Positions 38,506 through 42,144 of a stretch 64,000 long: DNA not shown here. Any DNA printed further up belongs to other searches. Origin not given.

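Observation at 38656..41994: Multi-cohesin-like T9SS-exported scaffold in the same window as a dockerin-tagged lipase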

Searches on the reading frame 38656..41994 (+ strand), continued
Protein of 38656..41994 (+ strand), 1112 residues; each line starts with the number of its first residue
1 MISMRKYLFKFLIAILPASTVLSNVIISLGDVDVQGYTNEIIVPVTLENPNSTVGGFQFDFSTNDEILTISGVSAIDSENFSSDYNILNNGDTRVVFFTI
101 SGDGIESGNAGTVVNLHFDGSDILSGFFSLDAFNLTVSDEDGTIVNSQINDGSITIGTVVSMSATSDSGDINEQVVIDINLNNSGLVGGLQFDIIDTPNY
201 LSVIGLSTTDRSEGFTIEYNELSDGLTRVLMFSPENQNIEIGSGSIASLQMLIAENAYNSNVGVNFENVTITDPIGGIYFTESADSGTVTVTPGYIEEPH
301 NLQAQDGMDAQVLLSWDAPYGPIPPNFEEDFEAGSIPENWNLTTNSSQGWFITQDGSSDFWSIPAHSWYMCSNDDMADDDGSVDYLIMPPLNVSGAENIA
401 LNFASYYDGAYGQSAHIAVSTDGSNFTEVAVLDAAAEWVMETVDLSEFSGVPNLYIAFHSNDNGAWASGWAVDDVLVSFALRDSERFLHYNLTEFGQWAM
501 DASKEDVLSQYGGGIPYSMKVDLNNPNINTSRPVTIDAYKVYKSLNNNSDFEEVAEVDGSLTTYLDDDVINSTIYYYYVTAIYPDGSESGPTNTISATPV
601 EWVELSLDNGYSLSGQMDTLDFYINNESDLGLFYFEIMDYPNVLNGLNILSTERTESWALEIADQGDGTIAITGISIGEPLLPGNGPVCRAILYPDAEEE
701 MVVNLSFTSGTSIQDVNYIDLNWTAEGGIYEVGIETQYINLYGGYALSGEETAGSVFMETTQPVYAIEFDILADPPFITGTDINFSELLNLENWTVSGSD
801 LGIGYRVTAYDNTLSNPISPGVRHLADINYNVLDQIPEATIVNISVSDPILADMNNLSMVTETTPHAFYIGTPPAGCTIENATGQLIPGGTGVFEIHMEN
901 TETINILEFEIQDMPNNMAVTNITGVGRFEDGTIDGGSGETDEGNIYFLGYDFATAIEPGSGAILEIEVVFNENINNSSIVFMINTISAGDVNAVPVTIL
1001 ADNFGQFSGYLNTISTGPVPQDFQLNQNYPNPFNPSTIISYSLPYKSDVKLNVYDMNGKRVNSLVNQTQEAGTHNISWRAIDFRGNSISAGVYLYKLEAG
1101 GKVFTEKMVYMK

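Call 42: find_related_loci(query=A1, collection=genome_contigs, flank=10000)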
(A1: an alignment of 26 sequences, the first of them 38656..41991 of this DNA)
Query A1 (1112 aa) in genome_contigs; peptide patterns used: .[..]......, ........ (x = any residue, [..] = any of these).
599 stretches matched a pattern (row limit reached: there are more); 594 encode a relative of the query (tblastn E <= 1e-3); the best 80 are kept; 80 distinct loci.
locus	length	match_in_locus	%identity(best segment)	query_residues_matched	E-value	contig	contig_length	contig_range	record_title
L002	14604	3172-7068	27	18-1112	4e-27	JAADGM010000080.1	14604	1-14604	MAG: FCB group bacterium isolate M_MetaBat.118 contig-127_6552, whole genome shotgun sequence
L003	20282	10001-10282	48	1019-1112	3e-24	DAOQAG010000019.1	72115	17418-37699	MAG TPA_asm: bacterium isolate AMR_MDS_1268 NODE_238_length_72115_cov_9.429142, whole genome shotgun sequence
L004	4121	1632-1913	47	1019-1112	3e-24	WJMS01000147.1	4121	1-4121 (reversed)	MAG: candidate division GN15 bacterium isolate Bin_052 k141_1517441, whole genome shotgun sequence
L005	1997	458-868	40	975-1112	1e-24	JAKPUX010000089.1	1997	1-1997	MAG: bacterium isolate USPA_maxbin.129 k141_3260, whole genome shotgun sequence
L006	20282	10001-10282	48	1019-1112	8e-24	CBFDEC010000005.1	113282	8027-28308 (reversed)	MAG TPA_asm: uncultured bacterium isolate SRR26215678_metabat2_26 genome assembly, contig: ERZ25073496.59, whole genome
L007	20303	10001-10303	47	1008-1112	5e-24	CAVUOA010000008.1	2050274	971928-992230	MAG: Ignavibacteriota bacterium isolate MFD02416.bin.2.75 genome assembly, contig: contig_13703, whole genome shotgun se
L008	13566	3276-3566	48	1016-1112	1e-23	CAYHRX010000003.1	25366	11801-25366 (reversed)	MAG TPA_asm: uncultured Chitinophagales bacterium isolate ERP119705_co14_37 genome assembly, contig: NODE_1642_length_25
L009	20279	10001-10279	49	1020-1112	3e-23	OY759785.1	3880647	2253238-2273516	MAG: Ignavibacteriaceae bacterium isolate e3da2468-0b18-4b5b-bfd4-73ebec91e4fc genome assembly, chromosome: 1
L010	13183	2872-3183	42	1009-1112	3e-22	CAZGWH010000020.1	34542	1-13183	MAG TPA_asm: uncultured bacterium isolate SRP200020_co5_28 genome assembly, contig: NODE_1849_length_34542_cov_24.482182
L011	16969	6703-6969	49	1019-1112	2e-22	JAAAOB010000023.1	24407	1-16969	MAG: Bacteroidetes bacterium isolate GSL.Bin13 NODE_1194_length_24407_cov_0.926871, whole genome shotgun sequence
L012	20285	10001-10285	47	1013-1112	2e-22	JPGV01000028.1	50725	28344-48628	MAG: [Candidatus Thermochlorobacteriaceae] bacterium GBChlB GB_Chlorobi_Contig_536, whole genome shotgun sequence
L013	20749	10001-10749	45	1007-1112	2e-22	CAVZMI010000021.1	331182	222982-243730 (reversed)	MAG: Ignavibacteriota bacterium isolate MFD04408.bin.2.180 genome assembly, contig: contig_67292, whole genome shotgun s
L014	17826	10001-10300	43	1008-1112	5e-22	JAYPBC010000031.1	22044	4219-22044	MAG: Balneola sp. isolate 139582_S183_metabat_bins_2.tsv.170 NODE_1919_length_22044_cov_11.008095, whole genome shotgun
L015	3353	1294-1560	45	1019-1112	3e-22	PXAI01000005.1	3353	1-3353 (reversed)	MAG: Balneolia bacterium isolate T3Sed10_203R1 T3-Sed10-C87706, whole genome shotgun sequence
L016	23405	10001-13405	51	1018-1112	6e-22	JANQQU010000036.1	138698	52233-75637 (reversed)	MAG: Calditrichia bacterium isolate IP29b_bin.38 k99_1043532, whole genome shotgun sequence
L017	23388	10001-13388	44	1015-1112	7e-22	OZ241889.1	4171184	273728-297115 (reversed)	MAG: Candidatus Latescibacterota bacterium isolate a6571e9c-9daa-46aa-896f-7a9a109786f8 genome assembly, chromosome: 1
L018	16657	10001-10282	49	1019-1112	7e-22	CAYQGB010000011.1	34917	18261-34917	MAG TPA_asm: uncultured Calditrichaceae bacterium isolate SRP162660_co2_186 genome assembly, contig: NODE_222_length_349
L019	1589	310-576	48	1019-1112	2e-22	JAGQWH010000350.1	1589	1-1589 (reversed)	MAG: Ignavibacteriae bacterium isolate HKST-UBA123 NODE_350_length_1589_cov_4.490079, whole genome shotgun sequence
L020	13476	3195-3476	46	1019-1112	1e-21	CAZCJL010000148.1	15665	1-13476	MAG TPA_asm: uncultured Cytophagia bacterium isolate SRP141376_co4_213 genome assembly, contig: NODE_6417_length_15665_c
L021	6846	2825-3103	46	1020-1112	8e-22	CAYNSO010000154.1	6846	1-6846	MAG TPA_asm: uncultured Cytophagia bacterium isolate SRP192927_co6_462 genome assembly, contig: NODE_30187_length_6846_c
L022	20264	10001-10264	49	1025-1112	5e-22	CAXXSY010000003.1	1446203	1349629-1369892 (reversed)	MAG: Candidatus Cloacimonadales bacterium isolate 8bd26288-7866-4525-938b-1b6ca6d2c041 genome assembly, contig: contig_3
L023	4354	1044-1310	47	1019-1112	1e-21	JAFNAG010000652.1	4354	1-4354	MAG: Acidobacteria bacterium isolate CTSoil_012 scaffold_121596, whole genome shotgun sequence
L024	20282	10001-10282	49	1019-1112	1e-21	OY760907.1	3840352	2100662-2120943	MAG: uncultured candidate division Zixibacteria bacterium isolate 2d357583-1faf-4436-89ad-6f0e4817d39a genome assembly,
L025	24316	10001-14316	48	1019-1112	7e-22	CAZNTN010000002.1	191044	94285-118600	MAG TPA_asm: uncultured Melioribacter sp. isolate binchicken_co266_264 genome assembly, contig: NODE_154_length_191044_c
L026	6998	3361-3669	49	1005-1112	1e-21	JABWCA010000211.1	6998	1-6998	MAG: Ignavibacteriaceae bacterium isolate MAG_44 scaffold_13440, whole genome shotgun sequence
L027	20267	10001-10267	49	1019-1112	2e-21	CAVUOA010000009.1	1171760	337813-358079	MAG: Ignavibacteriota bacterium isolate MFD02416.bin.2.75 genome assembly, contig: contig_19946, whole genome shotgun se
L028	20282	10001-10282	46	1019-1112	2e-21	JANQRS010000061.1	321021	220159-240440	MAG: Calditrichia bacterium isolate IP29b_bin.73 k99_1648331, whole genome shotgun sequence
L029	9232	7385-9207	51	1019-1112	2e-21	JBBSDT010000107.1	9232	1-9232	MAG: Ignavibacteria bacterium isolate LS1_sbin.22 LS1_sbin.22_K_1337702_L_9232_cov_8.0000, whole genome shotgun sequence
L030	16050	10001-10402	37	977-1112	5e-21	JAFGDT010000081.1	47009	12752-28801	MAG: bacterium isolate Zod_Metabat.1186 k87_6959910, whole genome shotgun sequence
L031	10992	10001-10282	46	1019-1112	5e-21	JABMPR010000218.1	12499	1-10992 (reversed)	MAG: bacterium isolate bin.398 k141_4330273, whole genome shotgun sequence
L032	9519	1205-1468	47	1020-1112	5e-21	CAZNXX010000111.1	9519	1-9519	MAG TPA_asm: uncultured bacterium isolate SRP192927_co6_52 genome assembly, contig: NODE_18657_length_9519_cov_9.536771,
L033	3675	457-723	48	1019-1112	3e-21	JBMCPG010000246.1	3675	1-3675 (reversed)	MAG: Cyclonatronaceae bacterium isolate D1M07_33 NODE_27059_length_3675_cov_3.071547, whole genome shotgun sequence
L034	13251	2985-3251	46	1019-1112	4e-21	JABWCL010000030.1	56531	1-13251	MAG: Ignavibacteriaceae bacterium isolate MAG_55 scaffold_436, whole genome shotgun sequence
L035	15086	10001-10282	44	1019-1112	6e-21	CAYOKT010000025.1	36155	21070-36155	MAG TPA_asm: uncultured bacterium isolate SRP338002_co1_120 genome assembly, contig: NODE_1067_length_36155_cov_68.06060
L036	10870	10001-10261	48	1021-1112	6e-21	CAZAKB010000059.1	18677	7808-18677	MAG TPA_asm: uncultured bacterium isolate SRP178699_co1_181 genome assembly, contig: NODE_3613_length_18677_cov_15.11765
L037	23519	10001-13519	45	1019-1112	2e-21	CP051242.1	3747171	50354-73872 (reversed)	MAG: Balneolaceae bacterium isolate ih13 chromosome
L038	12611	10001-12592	47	989-1112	8e-21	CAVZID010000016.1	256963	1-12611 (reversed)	MAG: uncultured Bacteroidetes bacterium isolate MFD02416.bin.2.172 genome assembly, contig: contig_20899, whole genome s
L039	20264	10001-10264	47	1019-1112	8e-21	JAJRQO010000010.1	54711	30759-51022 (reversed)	MAG: Candidatus Zixiibacteriota bacterium isolate Dive100_bin10.64 k141_316330, whole genome shotgun sequence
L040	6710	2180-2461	47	1019-1112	1e-20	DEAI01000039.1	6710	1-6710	MAG TPA_asm: Candidatus Marinimicrobia bacterium UBA2986 UBA2986_contig_178207, whole genome shotgun sequence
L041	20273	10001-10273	43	1017-1112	1e-20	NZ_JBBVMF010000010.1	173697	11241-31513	Rhodohalobacter sp. 8-1 Scaffold10_1, whole genome shotgun sequence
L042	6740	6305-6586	45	1019-1112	1e-20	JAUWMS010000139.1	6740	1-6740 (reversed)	MAG: Candidatus Latescibacterota bacterium isolate CSMAG_2404 CSMAG_2404_k141_323032_length_6740_cov_7.0000, whole genom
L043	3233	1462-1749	43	1017-1112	8e-21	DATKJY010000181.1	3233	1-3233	MAG TPA_asm: Candidatus Acidoferrum sp. isolate SMAG_U14643 k141_1098694, whole genome shotgun sequence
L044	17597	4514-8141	50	1019-1112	2e-20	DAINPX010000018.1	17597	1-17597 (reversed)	MAG TPA_asm: Melioribacteraceae bacterium isolate CTOTU18571 NODE_3130_length_17597_cov_4.732870, whole genome shotgun s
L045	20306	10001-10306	41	1011-1112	6e-21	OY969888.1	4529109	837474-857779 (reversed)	MAG: uncultured Bacteroidetes bacterium isolate MFD03726.bin.c.9 genome assembly, chromosome: 1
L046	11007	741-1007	48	1019-1112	2e-20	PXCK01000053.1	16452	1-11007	MAG: Balneolia bacterium isolate T3Sed10_283R2 T3-Sed10-C6984, whole genome shotgun sequence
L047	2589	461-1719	47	1019-1112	1e-20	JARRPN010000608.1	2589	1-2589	MAG: Calditrichaceae bacterium isolate Spart_177_MAG scaffold_80088, whole genome shotgun sequence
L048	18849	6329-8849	43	1002-1112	2e-20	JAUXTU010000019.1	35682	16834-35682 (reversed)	MAG: Bacteroidota bacterium isolate C13_metabat.bin.24 C13_k141_356113, whole genome shotgun sequence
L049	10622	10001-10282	45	1019-1112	2e-20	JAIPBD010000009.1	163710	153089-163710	MAG: Melioribacteraceae bacterium isolate Tobar13m-G18 Tobar13m-C124, whole genome shotgun sequence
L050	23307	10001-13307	39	1003-1112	2e-20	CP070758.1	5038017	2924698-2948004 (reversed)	MAG: Gemmatimonadota bacterium isolate bin29 chromosome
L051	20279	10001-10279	43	1020-1112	3e-20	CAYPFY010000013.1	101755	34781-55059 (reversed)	MAG TPA_asm: uncultured Chlorobiaceae bacterium isolate binchicken_co185_251 genome assembly, contig: NODE_260_length_10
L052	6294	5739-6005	46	1019-1112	2e-20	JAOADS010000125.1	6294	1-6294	MAG: Ignavibacteria bacterium isolate SKW24 NODE_125_length_6294_cov_3.188676, whole genome shotgun sequence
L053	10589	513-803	41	1016-1112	2e-20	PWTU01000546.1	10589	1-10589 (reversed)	MAG: Ignavibacteriales bacterium isolate CSSed11_208 CS-Sed11-C10252, whole genome shotgun sequence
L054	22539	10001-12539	47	1020-1112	3e-20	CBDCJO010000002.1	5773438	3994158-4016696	MAG: Candidatus Latescibacterota bacterium isolate e8a457ff-d6c0-45dd-8553-2519624e1a5f genome assembly, contig: contig_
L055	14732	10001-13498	45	1010-1112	3e-20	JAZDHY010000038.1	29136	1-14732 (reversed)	MAG: bacterium isolate MEGAHIT-group-0.373 k141_6717301, whole genome shotgun sequence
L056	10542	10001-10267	43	1024-1112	4e-20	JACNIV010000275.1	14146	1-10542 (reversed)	MAG: Candidatus Cloacimonadota bacterium isolate NIOZ-UU2 NIOZ-UU_NODE_5382_length_14146_cov_6.1386, whole genome shotgu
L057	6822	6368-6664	42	1019-1112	3e-20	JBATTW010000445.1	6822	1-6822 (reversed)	MAG: Bacteroidota bacterium isolate MFD13193_ilm_asm_bin13 k127_36279, whole genome shotgun sequence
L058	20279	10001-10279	39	1019-1111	5e-20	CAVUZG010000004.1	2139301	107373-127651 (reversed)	MAG: uncultured Ignavibacteria bacterium isolate MFD05684.bin.1.398 genome assembly, contig: contig_30049, whole genome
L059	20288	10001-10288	50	1012-1112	5e-20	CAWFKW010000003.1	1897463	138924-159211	MAG: uncultured Ignavibacteria bacterium isolate MFD06435.bin.1.139 genome assembly, contig: contig_22176, whole genome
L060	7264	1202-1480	47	1015-1112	5e-20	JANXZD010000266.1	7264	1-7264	MAG: Bacteroidetes bacterium isolate GL140_4_metabat_238_sub GL140_4_k141_1889301, whole genome shotgun sequence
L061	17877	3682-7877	47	1019-1112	6e-20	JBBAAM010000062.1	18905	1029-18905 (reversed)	MAG: Melioribacteraceae bacterium isolate SO_2017_GW3_42 scaffold_1617_c1_OW296A_2017, whole genome shotgun sequence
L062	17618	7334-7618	47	1012-1112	5e-20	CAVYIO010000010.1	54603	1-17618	MAG: Rhodothermales bacterium isolate MFD03551.bin.2.116 genome assembly, contig: contig_29836, whole genome shotgun seq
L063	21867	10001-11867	44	1025-1112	5e-20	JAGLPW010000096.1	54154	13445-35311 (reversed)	MAG: Candidatus Cloacimonadota bacterium isolate RS_8_23 ROV157_8.bin.23.fa_96, whole genome shotgun sequence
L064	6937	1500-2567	42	1002-1112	7e-20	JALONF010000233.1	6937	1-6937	MAG: Ignavibacteriaceae bacterium isolate Prado070 scaffold_64446, whole genome shotgun sequence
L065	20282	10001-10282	45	1019-1112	6e-20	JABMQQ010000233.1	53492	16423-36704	MAG: Candidatus Neomarinimicrobiota bacterium isolate bin.62 k141_6670546, whole genome shotgun sequence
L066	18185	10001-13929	45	1017-1112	3e-21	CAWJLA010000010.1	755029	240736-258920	MAG: uncultured Bacteroidetes bacterium isolate MFD02416.bin.1.83 genome assembly, contig: contig_82564, whole genome sh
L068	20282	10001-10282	39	1019-1112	6e-20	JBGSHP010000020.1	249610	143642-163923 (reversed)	MAG: Candidatus Zixiibacteriota bacterium isolate JTS-AC108 k141_267402, whole genome shotgun sequence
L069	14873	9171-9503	40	999-1112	7e-20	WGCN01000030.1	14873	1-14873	MAG: Calditrichales bacterium isolate S144_8_esom k151_144440, whole genome shotgun sequence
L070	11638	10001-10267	45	1019-1112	1e-19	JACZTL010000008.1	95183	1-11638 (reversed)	MAG: Bacteroidetes bacterium isolate B13T1B10 B13T1B10_NODE61, whole genome shotgun sequence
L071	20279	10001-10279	44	1020-1112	8e-20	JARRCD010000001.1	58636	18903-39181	MAG: Candidatus Cloacimonadota bacterium isolate DJKA110_ANT-KO_bin.50 scaffold_78, whole genome shotgun sequence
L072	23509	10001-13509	34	949-1112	9e-20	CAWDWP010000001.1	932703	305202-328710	MAG: uncultured Ignavibacteria bacterium isolate MFD05942.bin.1.387 genome assembly, contig: contig_10083, whole genome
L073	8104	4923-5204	40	1019-1112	9e-20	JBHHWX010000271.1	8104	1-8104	MAG: bacterium isolate D_3_bin.27 NODE_4643_length_8104_cov_7.360417, whole genome shotgun sequence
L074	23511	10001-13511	47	1004-1112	1e-19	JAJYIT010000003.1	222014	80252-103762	MAG: Bacteroidetes bacterium isolate DBS2-1.bin131 NODE_64_length_222014_cov_7.629744, whole genome shotgun sequence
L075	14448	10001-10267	48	1019-1112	1e-19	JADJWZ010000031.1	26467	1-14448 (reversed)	MAG: Ignavibacteria bacterium isolate Kalu_18-Q3-R12-55_BATAC.336 tig00018477-10-261590, whole genome shotgun sequence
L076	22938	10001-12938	47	1002-1112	1e-19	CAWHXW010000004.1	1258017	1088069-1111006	MAG: Ignavibacteriota bacterium isolate MFD01476.bin.1.150 genome assembly, contig: contig_44924, whole genome shotgun s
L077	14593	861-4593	41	1019-1112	9e-20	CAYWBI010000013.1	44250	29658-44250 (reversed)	MAG TPA_asm: uncultured Calditrichaceae bacterium isolate SRP216583_co1_253 genome assembly, contig: NODE_479_length_442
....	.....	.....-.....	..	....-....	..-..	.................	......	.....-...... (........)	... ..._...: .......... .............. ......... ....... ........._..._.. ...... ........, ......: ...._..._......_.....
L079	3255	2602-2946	41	1006-1112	1e-19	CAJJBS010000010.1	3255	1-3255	MAG: Marinimicrobia bacterium TCS55 isolate FRAM18_bin348 genome assembly, contig: FRAM18_bin348-10, whole genome shotgu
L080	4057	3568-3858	41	1016-1112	1e-19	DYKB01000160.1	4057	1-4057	MAG TPA_asm: Caldithrix sp. isolate SulCav_AS07-7_41_26 SulCav_AS07_7_18964_length_4057_cov_20_063718, whole genome shot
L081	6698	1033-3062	30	906-1112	1e-19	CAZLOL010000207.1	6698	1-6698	MAG TPA_asm: uncultured Ignavibacteriaceae bacterium isolate SRP173033_co1_9 genome assembly, contig: NODE_30138_length_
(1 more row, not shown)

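Call 44: search_protein_families(library=pfam, proteins=[L002:133-7068:+], max_evalue=0.1)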
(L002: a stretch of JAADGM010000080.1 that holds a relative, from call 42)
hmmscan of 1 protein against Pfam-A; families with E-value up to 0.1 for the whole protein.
L002:133-7068:+ (2312 aa): 9 families
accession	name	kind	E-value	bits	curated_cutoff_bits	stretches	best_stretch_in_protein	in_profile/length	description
PF07675.18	Cleaved_Adhesin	-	6.4e-36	124.4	21.4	1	616-769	4-174/174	Cleaved Adhesin Domain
PF00963.24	Cohesin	-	1.6e-10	41.8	24.1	1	1524-1642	5-128/139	Cohesin domain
PF13860.13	FlgD_ig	-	4.5e-10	39.8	27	1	2247-2300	23-76/79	FlgD Ig-like domain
PF20773.4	InhA-like_MAM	-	6.3e-08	32.8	26.9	2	717-789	108-181/191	Immune inhibitor A-like, MAM domain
PF18962.6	Por_Secre_tail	-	8.6e-06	26.4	27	1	2229-2309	2-74/75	Secretion system C-terminal sorting domain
PF18370.7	RGI_lyase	-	0.003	18.3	27.8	0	522-573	32-82/86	Rhamnogalacturonan I lyases beta-sheet domain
PF13313.11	DUF4082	-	0.031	14.7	28.4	0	1156-1236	27-109/143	Domain of unknown function (DUF4082)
PF00629.30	MAM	-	0.032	14.5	26.4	1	644-770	35-153/158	MAM domain, meprin/A5/mu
PF13585.12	CHU_C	-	0.087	13.4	27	1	2247-2303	27-77/86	CHU_C Type IX secretion signal domain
